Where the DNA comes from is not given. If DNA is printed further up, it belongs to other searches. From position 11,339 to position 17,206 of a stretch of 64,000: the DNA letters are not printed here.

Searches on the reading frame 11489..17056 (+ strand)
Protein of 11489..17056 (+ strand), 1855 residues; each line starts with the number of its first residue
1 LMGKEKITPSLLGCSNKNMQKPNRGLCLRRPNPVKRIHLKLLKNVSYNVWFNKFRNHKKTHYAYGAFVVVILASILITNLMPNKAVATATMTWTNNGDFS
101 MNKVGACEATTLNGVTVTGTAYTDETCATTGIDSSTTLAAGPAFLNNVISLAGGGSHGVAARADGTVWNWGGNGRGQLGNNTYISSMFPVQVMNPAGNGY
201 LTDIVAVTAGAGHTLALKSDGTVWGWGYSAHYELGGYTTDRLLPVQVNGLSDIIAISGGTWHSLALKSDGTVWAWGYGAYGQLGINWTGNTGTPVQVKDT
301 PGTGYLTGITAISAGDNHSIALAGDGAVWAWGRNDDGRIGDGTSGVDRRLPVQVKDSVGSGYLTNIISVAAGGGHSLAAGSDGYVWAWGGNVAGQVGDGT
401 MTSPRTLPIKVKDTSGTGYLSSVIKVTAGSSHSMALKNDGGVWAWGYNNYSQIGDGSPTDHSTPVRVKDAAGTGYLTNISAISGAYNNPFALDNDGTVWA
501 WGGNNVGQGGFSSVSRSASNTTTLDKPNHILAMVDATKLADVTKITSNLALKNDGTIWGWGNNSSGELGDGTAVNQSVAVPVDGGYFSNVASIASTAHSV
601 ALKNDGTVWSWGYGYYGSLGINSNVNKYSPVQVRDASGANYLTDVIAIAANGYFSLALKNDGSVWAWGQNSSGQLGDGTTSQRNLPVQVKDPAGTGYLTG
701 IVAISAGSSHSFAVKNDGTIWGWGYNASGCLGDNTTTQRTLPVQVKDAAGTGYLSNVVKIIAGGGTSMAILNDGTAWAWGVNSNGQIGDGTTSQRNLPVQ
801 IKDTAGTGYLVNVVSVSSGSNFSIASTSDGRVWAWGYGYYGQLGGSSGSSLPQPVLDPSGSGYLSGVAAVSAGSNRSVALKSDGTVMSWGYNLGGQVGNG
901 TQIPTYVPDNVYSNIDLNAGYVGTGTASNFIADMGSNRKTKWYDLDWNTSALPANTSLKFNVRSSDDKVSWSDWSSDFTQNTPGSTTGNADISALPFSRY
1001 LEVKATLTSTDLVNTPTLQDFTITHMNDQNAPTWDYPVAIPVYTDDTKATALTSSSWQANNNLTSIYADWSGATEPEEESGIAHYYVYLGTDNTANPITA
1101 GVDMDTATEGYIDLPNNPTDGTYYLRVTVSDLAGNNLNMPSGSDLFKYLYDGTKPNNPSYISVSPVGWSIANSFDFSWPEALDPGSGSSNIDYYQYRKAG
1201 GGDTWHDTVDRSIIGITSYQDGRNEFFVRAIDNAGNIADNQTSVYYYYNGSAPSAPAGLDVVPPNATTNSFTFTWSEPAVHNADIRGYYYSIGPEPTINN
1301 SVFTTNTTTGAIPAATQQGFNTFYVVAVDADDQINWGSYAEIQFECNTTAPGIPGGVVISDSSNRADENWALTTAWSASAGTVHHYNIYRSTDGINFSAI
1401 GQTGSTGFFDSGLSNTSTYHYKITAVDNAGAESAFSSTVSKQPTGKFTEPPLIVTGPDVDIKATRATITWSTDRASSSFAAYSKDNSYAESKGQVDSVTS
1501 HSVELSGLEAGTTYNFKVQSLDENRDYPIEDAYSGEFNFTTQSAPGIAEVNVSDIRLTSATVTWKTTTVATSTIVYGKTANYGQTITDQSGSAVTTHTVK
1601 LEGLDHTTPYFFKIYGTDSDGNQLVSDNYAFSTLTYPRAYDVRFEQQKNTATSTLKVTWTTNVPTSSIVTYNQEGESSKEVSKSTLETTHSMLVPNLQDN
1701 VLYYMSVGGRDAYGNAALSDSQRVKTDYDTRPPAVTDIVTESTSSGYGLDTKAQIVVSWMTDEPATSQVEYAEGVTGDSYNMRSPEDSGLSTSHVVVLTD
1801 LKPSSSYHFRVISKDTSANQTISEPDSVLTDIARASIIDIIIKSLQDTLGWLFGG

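Call 8: search_protein_families(library=ncbifam, proteins=[window:11489-17056:+], max_evalue=0.1)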
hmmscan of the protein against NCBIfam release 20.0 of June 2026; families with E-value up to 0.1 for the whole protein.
window:11489-17056:+ (1855 aa): 1 family
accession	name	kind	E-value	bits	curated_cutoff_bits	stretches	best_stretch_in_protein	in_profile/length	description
NF045522.1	MXAN_2561_fam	equivalog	1.2e-07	31.5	150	1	1404-1444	219-259/304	MXAN_2561 family MXYO-CTERM-anchored protein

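Call 18: search_protein_families(library=pfam, proteins=[window:11489-17056:+], max_evalue=0.01)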
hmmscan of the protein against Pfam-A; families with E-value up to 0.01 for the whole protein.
window:11489-17056:+ (1855 aa): 10 families
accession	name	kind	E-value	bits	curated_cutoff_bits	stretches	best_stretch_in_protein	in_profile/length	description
PF25390.1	WD40_RLD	-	6.8e-157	522.9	150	3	364-690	31-346/363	RCC1-like domain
PF00415.24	RCC1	-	1.4e-127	416.6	21.7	12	661-714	1-50/50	Regulator of chromosome condensation (RCC1) repeat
PF13540.12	RCC1_2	-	7.7e-106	344.1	22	14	309-337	1-29/30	Regulator of chromosome condensation (RCC1) repeat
PF16656.11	Pur_ac_phosph_N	-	1.4e-21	77.3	30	3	1463-1541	12-93/93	Purple acid Phosphatase, N-terminal domain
PF00041.27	fn3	-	4.8e-20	72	25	2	1459-1523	8-71/84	Fibronectin type III domain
PF25384.1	Alsin_RLD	-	1.9e-17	64.1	100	0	776-849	244-313/405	Alsin RCC1-like domain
PF25059.1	FN3_DSCAM-DSCAML_C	-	6.6e-05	23.6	39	0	1376-1450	13-89/89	DSCAM/DSCAML C-terminal Fn3-like domain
PF16655.11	PhoD_N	-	0.00017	22.5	30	0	1467-1522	29-80/90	PhoD-like phosphatase, N-terminal domain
PF16893.11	fn3_2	-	0.00081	19.9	27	0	1545-1617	3-74/89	Fibronectin type III domain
PF10179.15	NDNF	-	0.0066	16.9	27.3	0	1595-1625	89-117/127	Neuron-derived neurotrophic factor, first Fn(III) domain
